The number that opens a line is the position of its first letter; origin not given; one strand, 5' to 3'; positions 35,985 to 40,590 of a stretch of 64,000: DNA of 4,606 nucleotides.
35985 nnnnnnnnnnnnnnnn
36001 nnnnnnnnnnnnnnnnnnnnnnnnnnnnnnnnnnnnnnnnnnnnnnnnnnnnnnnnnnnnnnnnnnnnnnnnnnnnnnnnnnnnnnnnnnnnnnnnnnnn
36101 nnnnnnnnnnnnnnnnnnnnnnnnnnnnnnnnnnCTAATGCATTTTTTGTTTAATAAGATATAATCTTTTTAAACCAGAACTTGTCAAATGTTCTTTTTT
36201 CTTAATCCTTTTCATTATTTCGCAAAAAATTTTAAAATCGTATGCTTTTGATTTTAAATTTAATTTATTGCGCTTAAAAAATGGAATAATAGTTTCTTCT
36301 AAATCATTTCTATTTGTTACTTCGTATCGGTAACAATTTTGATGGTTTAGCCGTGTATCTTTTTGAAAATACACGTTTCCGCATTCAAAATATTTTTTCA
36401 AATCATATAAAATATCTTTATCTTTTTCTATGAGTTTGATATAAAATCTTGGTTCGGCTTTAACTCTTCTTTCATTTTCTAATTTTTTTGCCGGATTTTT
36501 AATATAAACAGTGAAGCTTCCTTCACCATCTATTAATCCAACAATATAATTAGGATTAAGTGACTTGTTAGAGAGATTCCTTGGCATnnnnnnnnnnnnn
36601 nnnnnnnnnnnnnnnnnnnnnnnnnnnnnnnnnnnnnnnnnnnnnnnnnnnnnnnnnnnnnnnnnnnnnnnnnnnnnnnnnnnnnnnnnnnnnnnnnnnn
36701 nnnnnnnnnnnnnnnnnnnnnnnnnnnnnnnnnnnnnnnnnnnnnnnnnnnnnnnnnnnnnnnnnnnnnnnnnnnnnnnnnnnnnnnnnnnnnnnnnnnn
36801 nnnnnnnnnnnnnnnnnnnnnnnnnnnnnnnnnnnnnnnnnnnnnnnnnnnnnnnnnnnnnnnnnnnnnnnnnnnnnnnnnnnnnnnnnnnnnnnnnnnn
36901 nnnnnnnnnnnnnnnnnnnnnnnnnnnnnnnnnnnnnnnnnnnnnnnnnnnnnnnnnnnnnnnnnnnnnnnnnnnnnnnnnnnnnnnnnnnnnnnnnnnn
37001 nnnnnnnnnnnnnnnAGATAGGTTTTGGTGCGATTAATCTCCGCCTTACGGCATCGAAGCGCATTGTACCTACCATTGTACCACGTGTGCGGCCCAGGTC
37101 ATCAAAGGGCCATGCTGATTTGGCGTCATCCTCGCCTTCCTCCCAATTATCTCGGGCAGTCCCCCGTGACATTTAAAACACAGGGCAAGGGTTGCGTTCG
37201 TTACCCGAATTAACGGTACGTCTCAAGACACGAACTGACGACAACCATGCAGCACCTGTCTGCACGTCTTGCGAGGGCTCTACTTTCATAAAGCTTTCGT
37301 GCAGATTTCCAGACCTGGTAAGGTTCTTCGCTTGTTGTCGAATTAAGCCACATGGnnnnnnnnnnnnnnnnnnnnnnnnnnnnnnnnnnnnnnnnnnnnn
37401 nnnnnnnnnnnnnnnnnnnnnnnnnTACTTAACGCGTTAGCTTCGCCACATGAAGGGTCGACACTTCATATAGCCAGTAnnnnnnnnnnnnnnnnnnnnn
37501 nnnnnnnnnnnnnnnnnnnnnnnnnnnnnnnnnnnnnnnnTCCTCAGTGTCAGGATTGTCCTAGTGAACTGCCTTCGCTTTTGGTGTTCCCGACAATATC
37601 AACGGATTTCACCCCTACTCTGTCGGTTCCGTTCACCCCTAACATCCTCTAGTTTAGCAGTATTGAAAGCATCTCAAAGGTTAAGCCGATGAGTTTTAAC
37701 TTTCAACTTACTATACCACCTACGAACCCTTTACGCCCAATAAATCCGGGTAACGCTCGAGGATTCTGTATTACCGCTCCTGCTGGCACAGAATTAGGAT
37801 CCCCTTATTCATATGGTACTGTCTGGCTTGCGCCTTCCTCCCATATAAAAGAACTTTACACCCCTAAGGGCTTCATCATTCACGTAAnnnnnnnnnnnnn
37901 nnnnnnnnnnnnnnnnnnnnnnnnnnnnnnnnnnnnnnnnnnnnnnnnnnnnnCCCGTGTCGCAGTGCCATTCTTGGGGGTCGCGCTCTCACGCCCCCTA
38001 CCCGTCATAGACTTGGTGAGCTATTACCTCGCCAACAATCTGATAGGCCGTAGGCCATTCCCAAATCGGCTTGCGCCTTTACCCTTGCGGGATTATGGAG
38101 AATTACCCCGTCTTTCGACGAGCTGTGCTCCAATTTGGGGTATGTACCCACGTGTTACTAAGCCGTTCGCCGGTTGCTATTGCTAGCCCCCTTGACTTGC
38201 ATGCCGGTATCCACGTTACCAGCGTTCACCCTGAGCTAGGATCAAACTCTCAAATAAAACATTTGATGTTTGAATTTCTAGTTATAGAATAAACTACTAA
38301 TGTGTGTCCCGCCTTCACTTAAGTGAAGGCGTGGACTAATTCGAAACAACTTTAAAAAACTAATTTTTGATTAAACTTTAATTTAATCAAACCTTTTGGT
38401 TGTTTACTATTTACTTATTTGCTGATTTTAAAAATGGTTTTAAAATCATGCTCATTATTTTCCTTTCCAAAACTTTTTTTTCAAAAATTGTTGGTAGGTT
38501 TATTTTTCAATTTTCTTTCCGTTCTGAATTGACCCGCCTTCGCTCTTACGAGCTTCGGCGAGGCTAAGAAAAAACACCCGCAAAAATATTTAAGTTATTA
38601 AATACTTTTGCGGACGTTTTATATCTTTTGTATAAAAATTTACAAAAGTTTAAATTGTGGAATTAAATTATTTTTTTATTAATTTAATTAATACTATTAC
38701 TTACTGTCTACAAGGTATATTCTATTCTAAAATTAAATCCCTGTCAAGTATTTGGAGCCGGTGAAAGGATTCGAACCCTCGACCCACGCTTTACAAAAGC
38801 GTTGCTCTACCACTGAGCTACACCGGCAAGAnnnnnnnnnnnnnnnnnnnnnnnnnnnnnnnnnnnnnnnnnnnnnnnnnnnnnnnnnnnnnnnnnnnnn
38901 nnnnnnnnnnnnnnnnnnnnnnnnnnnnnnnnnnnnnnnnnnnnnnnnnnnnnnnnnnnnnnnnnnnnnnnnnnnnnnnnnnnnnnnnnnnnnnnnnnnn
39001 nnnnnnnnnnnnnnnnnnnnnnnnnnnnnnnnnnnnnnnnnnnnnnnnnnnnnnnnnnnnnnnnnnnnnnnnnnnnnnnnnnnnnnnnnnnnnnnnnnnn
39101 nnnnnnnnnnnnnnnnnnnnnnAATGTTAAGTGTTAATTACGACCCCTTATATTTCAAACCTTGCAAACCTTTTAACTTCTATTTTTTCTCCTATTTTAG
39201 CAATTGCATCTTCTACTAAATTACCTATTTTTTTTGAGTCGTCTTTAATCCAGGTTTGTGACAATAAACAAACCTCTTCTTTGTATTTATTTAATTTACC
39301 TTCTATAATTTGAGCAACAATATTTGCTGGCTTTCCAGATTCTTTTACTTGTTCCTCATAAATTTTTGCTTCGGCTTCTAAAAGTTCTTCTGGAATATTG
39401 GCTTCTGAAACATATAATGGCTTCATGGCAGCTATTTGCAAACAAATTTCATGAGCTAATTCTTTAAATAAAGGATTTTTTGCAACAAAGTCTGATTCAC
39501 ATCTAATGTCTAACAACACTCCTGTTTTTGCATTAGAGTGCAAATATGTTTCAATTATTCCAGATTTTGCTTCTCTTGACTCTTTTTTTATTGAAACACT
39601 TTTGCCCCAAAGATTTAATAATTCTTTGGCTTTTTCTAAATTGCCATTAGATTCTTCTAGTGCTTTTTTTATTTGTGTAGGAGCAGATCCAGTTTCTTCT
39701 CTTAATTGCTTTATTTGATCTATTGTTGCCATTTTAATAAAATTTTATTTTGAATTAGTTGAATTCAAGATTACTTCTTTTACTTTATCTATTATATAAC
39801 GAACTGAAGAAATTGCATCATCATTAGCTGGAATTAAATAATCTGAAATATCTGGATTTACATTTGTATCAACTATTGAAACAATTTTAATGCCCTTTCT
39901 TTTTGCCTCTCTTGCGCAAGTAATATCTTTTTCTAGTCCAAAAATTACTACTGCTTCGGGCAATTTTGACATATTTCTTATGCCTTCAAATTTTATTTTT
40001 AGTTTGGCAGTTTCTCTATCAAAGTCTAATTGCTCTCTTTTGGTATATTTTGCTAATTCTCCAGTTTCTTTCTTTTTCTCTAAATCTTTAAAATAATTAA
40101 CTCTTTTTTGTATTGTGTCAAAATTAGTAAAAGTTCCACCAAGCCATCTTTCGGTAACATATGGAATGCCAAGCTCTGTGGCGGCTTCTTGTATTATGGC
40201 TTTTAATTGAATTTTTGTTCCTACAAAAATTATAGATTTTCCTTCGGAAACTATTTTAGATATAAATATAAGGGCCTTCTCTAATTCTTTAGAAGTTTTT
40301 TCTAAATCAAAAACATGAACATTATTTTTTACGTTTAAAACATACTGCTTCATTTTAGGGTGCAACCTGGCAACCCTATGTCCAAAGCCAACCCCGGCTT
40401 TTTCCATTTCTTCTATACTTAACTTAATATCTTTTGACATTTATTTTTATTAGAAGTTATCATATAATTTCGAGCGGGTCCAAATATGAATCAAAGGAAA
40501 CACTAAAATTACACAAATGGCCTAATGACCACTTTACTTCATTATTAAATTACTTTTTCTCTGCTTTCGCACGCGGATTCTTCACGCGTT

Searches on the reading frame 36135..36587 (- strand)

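Call 86: search_protein_families(library=pfam, proteins=[window:36135-36587:-], max_evalue=0.001)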
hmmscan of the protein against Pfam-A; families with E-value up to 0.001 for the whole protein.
window:36135-36587:- (150 aa): 1 family
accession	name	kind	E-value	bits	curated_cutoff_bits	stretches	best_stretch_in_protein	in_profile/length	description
PF00961.24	LAGLIDADG_1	-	2.3e-18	67.4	23.1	1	15-125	1-102/102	LAGLIDADG endonuclease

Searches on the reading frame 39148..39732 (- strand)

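Call 87: search_protein_families(library=pfam, proteins=[window:39148-39732:-], max_evalue=0.001)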
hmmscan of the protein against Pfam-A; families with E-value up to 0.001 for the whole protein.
window:39148-39732:- (194 aa): 2 families
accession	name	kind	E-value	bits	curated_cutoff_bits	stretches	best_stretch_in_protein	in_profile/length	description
PF00889.24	EF_TS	-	7.8e-40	137.1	27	1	26-194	47-202/204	Elongation factor TS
PF22566.2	UBA_8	-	6e-05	23.1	26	1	7-35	7-35/46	UBA-like domain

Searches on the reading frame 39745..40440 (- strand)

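Call 87: search_protein_families(library=pfam, proteins=[window:39745-40440:-], max_evalue=0.001)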
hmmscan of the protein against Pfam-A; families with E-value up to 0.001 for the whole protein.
window:39745-40440:- (231 aa): 1 family
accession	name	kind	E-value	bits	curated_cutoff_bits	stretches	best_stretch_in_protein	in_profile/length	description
PF00318.25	Ribosomal_S2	-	9.3e-71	238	26.1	1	14-225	3-214/216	Ribosomal protein S2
